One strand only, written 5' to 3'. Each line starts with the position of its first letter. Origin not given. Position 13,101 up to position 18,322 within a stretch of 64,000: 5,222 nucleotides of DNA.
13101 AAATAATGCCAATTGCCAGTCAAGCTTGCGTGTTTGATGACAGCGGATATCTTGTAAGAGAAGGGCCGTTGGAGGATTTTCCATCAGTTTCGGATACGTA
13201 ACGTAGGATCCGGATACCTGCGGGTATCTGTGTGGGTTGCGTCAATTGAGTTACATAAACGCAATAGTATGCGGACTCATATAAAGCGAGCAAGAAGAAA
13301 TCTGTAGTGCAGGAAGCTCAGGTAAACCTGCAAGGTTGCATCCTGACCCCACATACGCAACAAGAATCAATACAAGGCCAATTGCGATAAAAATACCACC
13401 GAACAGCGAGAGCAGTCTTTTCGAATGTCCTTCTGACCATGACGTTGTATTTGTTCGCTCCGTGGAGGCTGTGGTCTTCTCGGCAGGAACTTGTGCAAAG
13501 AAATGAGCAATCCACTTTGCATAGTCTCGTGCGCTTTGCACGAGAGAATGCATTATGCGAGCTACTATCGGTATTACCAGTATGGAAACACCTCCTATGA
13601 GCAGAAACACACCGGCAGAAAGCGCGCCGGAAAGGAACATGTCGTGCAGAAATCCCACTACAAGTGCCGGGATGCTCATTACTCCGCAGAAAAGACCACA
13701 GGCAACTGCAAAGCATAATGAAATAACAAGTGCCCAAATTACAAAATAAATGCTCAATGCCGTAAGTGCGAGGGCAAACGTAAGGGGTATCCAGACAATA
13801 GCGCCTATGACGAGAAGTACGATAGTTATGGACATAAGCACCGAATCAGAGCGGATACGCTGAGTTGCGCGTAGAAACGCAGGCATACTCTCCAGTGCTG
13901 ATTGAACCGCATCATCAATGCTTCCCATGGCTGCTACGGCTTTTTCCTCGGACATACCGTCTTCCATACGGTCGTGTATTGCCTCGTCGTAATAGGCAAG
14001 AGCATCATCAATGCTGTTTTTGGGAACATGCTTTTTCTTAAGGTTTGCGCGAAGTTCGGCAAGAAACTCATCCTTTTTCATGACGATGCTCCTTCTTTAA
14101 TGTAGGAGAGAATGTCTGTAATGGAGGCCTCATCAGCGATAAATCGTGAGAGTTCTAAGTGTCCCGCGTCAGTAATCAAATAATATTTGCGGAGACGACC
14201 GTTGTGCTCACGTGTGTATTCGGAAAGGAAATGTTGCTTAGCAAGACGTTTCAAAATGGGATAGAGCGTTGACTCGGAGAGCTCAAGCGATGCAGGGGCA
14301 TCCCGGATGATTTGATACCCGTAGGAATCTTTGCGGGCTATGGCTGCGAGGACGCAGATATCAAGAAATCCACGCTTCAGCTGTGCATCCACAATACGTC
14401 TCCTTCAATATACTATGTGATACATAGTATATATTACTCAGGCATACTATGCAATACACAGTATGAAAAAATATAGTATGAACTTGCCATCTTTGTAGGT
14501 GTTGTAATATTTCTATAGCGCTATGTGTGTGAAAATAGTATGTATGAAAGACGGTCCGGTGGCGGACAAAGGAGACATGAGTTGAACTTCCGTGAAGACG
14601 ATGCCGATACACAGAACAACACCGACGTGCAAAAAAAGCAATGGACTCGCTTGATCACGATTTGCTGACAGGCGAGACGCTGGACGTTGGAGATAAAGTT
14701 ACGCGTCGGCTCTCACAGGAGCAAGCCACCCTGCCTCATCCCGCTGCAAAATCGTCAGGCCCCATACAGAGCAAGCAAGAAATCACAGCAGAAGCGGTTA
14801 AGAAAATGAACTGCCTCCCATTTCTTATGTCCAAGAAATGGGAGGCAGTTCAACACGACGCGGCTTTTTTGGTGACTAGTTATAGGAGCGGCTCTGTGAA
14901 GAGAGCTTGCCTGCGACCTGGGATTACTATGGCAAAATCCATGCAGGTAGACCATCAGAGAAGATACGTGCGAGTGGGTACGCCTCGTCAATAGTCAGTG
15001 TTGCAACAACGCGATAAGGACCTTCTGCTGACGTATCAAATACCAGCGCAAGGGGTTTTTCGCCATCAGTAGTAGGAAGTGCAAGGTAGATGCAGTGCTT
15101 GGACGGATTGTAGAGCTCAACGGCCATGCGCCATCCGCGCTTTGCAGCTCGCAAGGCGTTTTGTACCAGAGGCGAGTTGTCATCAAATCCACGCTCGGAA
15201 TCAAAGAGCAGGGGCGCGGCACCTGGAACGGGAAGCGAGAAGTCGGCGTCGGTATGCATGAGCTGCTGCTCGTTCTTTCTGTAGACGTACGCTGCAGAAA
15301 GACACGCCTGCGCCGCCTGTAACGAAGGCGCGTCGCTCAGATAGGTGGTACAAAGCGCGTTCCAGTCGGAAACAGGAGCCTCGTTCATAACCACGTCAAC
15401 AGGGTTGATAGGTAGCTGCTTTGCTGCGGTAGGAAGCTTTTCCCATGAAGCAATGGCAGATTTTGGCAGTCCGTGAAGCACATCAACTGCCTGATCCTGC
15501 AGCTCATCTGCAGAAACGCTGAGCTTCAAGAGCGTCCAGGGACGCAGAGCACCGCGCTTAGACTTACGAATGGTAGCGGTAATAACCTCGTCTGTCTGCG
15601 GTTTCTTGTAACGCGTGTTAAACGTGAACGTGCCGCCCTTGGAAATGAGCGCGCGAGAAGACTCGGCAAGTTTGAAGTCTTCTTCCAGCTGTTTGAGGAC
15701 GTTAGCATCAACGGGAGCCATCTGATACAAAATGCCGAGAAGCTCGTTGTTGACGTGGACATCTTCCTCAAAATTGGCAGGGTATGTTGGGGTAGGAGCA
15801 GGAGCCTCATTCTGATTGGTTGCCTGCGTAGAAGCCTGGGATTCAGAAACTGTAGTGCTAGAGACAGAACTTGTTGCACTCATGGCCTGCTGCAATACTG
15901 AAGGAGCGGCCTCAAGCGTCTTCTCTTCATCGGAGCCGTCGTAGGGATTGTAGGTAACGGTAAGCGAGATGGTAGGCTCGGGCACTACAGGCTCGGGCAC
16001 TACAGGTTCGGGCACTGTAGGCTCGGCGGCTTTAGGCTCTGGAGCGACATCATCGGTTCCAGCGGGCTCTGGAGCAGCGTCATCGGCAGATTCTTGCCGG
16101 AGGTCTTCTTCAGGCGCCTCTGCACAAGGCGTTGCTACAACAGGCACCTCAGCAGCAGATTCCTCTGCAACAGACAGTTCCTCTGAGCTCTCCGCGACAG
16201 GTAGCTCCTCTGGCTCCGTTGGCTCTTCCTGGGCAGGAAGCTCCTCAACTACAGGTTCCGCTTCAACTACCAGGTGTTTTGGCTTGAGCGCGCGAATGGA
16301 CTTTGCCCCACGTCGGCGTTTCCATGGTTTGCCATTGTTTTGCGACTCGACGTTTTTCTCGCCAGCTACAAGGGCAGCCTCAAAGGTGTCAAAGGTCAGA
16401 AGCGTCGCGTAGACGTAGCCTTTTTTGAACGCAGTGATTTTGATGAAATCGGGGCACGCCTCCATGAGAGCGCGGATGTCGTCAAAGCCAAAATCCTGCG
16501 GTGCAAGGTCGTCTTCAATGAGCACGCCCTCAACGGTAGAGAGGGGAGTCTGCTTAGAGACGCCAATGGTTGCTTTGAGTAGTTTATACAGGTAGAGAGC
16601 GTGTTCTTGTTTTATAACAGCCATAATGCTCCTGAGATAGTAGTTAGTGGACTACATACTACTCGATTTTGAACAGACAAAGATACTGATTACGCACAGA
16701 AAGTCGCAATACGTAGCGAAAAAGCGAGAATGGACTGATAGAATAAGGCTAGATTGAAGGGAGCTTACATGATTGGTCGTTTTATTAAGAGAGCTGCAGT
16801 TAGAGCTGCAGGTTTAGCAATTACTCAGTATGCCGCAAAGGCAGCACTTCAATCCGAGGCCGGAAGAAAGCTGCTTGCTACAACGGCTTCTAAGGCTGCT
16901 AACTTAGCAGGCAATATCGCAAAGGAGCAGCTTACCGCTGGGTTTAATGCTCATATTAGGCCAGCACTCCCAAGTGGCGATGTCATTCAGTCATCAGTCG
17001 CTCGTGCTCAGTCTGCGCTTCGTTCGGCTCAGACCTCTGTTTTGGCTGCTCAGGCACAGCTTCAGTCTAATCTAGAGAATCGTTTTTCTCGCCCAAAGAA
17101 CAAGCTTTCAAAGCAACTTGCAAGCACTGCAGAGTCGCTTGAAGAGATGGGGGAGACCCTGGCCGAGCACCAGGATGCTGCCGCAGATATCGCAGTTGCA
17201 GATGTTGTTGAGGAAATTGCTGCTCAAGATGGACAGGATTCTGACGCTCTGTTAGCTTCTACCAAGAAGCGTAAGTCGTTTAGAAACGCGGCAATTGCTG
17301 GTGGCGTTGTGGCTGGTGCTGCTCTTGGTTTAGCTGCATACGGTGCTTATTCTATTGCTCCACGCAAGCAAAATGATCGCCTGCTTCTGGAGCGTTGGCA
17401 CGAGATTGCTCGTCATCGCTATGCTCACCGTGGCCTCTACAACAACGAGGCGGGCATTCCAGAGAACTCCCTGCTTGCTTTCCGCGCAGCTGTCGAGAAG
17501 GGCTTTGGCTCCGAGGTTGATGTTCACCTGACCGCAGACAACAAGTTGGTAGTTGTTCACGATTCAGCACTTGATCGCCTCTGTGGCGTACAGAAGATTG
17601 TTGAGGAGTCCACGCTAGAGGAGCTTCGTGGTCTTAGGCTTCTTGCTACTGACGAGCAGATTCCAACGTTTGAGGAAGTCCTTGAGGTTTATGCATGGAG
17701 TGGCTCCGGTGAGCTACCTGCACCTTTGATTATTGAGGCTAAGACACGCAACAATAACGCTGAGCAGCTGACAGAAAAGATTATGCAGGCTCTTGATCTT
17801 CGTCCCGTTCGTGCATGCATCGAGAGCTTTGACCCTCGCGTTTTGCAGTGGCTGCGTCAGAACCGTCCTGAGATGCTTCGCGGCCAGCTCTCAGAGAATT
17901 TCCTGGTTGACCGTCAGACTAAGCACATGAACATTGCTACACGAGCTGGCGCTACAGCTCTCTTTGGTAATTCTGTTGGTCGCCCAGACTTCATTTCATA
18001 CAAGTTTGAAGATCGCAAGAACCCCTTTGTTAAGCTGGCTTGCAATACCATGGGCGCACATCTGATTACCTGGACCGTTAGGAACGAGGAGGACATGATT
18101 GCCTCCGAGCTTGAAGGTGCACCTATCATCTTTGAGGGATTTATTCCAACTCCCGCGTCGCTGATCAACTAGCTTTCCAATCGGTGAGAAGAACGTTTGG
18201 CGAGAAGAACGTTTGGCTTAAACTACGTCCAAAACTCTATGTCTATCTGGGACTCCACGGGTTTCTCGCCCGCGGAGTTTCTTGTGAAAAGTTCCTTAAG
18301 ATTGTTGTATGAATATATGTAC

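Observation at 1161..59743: Hyper-abundant, sense-oriented 11/12-mer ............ spread through genes and spacers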

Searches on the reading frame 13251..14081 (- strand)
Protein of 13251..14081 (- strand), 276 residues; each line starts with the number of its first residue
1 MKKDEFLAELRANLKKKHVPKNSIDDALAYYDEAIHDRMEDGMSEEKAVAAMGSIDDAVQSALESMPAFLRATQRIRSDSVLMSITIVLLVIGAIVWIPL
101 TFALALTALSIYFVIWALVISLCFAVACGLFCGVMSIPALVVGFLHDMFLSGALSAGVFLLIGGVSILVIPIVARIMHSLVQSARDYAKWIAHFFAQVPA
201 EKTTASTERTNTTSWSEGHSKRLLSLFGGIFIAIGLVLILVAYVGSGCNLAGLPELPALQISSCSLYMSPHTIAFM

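Call 49: search_protein_families(library=pfam, proteins=[window:13251-14081:-], max_evalue=0.00001)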
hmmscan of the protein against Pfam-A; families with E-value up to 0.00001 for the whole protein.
window:13251-14081:- (276 aa): 1 family
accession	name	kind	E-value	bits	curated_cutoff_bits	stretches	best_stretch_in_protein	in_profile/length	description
PF22564.2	HAAS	-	1.4e-11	45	27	1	5-58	1-52/55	HAAS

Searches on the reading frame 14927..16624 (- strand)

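Call 10: search_protein_families(library=pfam, proteins=[window:14927-16624:-])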
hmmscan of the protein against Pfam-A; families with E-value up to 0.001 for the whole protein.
window:14927-16624:- (565 aa): 1 family
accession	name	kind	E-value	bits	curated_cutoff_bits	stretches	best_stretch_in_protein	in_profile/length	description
PF12873.12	DUF3825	-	2e-07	31.3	27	1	487-556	160-232/238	Domain of unknown function (DUF3825)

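Call 79: search_protein_families(library=ncbifam, proteins=[window:14927-16624:-], max_evalue=0.001)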
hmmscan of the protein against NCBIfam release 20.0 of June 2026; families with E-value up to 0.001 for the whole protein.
window:14927-16624:- (565 aa): 0 families

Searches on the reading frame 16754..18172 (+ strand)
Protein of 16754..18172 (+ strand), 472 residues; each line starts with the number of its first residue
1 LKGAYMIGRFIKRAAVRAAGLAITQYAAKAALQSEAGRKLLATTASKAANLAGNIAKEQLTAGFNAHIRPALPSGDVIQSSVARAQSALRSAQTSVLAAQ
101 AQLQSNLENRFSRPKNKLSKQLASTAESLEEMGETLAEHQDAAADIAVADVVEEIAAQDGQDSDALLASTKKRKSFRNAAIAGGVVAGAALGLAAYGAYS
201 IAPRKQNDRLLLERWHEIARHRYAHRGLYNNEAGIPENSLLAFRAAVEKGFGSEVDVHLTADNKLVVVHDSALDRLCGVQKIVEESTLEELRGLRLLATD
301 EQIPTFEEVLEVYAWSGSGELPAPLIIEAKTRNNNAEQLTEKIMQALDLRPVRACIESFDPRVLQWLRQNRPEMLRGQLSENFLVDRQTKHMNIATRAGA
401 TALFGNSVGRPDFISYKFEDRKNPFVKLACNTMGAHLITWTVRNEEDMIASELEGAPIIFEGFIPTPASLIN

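Call 49: search_protein_families(library=pfam, proteins=[window:16754-18172:+], max_evalue=0.00001)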
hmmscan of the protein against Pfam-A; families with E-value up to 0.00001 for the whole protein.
window:16754-18172:+ (472 aa): 1 family
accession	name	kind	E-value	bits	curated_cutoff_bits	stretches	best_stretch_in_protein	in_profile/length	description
PF03009.23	GDPD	-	3.2e-26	93.4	23.6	1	225-448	1-226/244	Glycerophosphoryl diester phosphodiesterase family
